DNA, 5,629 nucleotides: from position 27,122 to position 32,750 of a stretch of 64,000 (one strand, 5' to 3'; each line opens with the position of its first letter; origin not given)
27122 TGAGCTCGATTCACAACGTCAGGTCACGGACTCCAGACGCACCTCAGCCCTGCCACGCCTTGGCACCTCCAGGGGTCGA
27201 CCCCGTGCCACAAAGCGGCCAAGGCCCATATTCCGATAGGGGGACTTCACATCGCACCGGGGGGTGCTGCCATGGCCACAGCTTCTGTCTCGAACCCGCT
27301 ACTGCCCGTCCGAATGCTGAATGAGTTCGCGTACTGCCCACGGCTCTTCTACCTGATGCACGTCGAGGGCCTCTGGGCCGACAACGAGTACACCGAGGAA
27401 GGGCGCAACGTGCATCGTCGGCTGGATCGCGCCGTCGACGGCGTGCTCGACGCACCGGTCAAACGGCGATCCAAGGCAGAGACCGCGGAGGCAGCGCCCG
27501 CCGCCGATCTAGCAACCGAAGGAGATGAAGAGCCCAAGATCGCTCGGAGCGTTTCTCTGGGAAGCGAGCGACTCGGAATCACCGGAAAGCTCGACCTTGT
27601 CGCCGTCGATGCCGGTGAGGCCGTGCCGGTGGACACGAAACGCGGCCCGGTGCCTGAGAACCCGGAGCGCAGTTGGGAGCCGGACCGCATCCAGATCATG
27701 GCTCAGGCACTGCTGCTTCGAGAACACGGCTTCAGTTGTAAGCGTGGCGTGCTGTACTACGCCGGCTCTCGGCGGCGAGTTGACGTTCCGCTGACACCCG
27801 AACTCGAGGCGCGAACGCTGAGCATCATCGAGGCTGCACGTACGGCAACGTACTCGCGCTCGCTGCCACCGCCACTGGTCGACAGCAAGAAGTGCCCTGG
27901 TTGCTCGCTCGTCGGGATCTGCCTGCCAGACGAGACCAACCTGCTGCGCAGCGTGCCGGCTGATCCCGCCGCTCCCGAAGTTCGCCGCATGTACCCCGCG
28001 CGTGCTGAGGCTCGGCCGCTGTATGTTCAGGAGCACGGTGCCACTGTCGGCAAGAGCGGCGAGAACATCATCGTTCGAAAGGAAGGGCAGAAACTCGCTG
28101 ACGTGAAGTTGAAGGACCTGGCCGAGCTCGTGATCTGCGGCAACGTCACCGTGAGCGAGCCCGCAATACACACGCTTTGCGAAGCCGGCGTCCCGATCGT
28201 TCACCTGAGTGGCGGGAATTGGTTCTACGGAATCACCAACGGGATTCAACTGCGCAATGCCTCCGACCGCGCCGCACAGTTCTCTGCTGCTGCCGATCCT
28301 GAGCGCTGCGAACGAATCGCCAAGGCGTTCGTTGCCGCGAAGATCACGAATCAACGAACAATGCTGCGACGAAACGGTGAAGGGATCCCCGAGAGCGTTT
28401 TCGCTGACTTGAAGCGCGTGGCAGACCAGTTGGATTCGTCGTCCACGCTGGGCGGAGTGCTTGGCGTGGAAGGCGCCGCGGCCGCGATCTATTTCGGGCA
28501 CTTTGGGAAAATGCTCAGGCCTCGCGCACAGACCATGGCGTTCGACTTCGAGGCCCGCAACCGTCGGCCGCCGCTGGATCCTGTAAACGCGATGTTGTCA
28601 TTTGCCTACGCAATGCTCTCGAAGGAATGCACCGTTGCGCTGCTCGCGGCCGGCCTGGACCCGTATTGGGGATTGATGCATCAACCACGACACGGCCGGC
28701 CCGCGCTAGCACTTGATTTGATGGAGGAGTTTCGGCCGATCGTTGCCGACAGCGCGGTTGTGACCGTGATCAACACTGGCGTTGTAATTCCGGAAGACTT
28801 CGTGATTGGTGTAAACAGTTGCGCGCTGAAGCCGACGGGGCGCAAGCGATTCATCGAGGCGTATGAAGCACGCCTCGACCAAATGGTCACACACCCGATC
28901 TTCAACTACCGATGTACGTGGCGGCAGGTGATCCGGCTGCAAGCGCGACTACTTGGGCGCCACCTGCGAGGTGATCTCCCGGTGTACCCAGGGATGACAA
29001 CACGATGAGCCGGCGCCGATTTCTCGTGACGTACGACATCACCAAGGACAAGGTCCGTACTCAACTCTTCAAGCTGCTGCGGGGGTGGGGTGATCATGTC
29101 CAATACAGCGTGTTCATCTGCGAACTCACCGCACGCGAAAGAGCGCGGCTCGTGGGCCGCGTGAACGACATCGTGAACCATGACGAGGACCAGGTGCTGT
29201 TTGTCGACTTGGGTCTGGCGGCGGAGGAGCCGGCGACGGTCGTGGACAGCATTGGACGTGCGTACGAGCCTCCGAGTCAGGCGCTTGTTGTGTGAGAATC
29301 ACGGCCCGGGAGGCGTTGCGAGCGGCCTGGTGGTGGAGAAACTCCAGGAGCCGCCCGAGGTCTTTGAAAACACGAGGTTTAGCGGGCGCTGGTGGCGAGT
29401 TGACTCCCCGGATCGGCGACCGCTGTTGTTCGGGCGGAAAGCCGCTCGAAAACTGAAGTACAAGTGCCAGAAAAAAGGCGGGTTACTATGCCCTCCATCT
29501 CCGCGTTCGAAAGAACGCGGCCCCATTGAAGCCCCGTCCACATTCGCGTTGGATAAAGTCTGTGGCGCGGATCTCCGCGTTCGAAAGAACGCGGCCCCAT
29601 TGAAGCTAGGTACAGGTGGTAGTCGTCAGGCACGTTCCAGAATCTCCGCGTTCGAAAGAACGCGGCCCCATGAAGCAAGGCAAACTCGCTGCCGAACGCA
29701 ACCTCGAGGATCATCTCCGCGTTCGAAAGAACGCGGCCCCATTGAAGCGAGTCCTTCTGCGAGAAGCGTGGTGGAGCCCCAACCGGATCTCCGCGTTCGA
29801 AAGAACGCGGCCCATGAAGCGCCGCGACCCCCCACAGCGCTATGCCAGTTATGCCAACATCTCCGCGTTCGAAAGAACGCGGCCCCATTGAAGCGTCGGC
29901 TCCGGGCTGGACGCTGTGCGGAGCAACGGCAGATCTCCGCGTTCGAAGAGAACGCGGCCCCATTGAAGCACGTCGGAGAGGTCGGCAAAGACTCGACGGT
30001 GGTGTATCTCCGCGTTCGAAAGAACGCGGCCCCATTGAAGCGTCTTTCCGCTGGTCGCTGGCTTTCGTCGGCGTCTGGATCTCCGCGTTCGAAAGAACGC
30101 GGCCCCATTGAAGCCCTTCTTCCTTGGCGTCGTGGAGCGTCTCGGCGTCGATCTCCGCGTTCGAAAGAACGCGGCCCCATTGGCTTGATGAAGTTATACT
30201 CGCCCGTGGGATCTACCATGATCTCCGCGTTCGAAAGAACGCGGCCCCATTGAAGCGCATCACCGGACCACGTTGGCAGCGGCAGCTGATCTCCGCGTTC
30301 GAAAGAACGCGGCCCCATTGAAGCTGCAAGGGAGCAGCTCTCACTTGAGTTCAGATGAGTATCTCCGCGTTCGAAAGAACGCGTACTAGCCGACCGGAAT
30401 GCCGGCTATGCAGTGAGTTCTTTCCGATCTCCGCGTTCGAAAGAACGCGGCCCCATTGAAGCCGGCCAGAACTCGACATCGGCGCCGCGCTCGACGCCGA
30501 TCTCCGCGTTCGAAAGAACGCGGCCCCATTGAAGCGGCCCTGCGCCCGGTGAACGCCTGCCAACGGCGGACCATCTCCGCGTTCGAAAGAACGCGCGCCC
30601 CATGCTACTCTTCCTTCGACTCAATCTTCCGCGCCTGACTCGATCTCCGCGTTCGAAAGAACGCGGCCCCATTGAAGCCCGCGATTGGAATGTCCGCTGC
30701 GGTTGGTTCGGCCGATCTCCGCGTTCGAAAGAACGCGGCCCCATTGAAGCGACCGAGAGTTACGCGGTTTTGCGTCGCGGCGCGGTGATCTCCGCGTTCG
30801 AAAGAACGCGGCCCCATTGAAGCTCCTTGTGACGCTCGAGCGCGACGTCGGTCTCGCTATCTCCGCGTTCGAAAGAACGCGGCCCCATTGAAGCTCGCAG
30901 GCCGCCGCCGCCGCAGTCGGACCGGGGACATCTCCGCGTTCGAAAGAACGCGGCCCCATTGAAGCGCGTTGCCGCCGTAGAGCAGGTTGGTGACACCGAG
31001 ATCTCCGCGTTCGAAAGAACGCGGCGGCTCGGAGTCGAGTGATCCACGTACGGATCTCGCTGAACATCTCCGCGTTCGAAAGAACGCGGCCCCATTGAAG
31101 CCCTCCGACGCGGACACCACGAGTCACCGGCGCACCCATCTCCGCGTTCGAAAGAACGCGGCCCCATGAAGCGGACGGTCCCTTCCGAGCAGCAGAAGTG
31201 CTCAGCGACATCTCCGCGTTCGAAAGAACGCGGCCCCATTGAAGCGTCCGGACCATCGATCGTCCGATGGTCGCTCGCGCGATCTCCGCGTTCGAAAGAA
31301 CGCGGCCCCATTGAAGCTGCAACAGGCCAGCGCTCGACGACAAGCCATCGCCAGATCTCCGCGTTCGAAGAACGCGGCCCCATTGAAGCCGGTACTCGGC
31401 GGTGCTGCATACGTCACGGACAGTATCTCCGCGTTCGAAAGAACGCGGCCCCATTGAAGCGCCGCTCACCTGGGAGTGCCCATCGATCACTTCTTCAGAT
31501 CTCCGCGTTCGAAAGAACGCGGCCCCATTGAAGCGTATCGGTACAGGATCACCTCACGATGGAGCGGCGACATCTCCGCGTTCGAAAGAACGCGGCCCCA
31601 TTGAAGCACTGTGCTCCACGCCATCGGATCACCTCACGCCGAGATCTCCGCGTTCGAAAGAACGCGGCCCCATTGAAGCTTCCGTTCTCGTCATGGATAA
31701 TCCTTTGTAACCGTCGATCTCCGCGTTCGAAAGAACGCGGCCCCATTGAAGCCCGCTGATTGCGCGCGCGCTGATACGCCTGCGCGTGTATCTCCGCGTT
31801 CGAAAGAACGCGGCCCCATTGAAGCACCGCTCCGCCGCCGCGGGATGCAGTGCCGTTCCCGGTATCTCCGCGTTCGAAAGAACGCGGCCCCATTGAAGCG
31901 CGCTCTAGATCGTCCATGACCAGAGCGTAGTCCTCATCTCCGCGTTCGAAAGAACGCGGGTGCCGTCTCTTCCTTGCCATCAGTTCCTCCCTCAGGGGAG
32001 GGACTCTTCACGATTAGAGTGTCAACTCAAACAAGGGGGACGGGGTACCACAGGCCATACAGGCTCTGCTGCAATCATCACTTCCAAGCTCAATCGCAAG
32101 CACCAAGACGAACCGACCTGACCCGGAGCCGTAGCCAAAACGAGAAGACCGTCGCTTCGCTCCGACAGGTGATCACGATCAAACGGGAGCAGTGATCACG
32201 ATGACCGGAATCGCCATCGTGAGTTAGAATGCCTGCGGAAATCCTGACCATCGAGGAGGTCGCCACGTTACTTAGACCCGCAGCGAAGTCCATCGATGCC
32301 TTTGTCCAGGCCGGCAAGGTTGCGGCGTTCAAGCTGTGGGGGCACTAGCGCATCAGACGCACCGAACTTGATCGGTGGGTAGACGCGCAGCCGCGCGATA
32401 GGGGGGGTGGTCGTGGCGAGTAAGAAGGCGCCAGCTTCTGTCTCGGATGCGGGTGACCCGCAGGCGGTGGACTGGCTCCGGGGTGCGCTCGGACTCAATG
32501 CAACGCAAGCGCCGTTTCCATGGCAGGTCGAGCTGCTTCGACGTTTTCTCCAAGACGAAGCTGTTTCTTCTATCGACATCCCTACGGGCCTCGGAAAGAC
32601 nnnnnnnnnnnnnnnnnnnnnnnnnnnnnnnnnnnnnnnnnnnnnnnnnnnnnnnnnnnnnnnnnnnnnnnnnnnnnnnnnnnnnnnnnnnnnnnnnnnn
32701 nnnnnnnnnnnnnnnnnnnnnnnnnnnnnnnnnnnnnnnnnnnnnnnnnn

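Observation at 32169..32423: Excisionase-type HTH mini-gene with an in-frame TAG at the invariant Trp codon, overlapping the cas3 start and preceded by TGATCA direct repeats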

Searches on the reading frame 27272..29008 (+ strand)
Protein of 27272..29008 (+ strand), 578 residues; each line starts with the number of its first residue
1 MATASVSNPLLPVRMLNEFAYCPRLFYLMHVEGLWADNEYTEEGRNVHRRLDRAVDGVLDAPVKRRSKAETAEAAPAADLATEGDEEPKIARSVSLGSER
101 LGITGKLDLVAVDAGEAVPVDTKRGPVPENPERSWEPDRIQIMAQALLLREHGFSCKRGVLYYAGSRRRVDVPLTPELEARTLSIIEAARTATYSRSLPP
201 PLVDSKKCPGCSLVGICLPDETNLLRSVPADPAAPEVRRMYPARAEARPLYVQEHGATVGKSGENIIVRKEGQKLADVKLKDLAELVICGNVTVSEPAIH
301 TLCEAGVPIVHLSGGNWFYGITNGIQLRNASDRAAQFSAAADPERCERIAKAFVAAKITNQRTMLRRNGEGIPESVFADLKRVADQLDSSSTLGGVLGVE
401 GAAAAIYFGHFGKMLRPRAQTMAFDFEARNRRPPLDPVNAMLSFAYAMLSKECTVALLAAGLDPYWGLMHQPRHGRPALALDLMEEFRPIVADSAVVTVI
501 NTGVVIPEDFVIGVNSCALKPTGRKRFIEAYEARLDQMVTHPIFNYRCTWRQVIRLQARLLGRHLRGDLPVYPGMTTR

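Call 6: search_protein_families(library=pfam, proteins=[window:27272-29008:+], max_evalue=0.01)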
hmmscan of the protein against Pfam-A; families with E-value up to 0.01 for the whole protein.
window:27272-29008:+ (578 aa): 3 families
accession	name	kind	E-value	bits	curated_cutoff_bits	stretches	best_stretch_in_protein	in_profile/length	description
PF01867.21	Cas_Cas1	-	8.7e-89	297.9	22.3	1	250-532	1-282/283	CRISPR associated protein Cas1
PF01930.23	Cas_Cas4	-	7.8e-18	65.5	22.7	1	15-218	4-159/160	Domain of unknown function DUF83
PF12705.13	PDDEXK_1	-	6.9e-10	39.7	22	1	16-217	7-246/247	PD-(D/E)XK nuclease superfamily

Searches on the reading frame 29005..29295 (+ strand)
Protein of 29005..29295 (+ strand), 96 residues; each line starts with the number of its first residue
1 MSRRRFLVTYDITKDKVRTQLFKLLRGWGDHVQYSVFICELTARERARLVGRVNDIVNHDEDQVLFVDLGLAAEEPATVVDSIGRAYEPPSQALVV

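Call 6: search_protein_families(library=pfam, proteins=[window:29005-29295:+], max_evalue=0.01)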
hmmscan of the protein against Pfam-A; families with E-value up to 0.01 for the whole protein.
window:29005-29295:+ (96 aa): 1 family
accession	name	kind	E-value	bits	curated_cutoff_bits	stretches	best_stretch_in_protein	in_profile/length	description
PF09827.14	CRISPR_Cas2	-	6.1e-18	65.2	23.8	1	5-70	2-67/74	CRISPR associated protein Cas2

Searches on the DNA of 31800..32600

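Call 66: search_rna_families(source=window, start=31800, end=32600, threshold=evalue, max_evalue=1)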
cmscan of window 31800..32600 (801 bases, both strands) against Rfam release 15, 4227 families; matches with E-value up to 1: 1.
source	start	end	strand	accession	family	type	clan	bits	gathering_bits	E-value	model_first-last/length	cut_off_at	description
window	31862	31899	+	RF01330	CRISPR-DR16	Gene; CRISPR;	-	22.4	35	0.015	1-37/37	no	CRISPR RNA direct repeat element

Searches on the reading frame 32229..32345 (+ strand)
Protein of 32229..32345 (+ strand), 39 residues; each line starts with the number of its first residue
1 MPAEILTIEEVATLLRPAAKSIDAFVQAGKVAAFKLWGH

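Call 34: search_protein_families(library=pfam, proteins=[window:32229-32345:+], max_evalue=1)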
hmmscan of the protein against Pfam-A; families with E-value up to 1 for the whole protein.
seq(39 aa): 1 family
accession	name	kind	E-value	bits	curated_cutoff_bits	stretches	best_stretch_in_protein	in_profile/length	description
PF12728.13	HTH_17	-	0.036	14.8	27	1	6-36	2-32/51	Helix-turn-helix domain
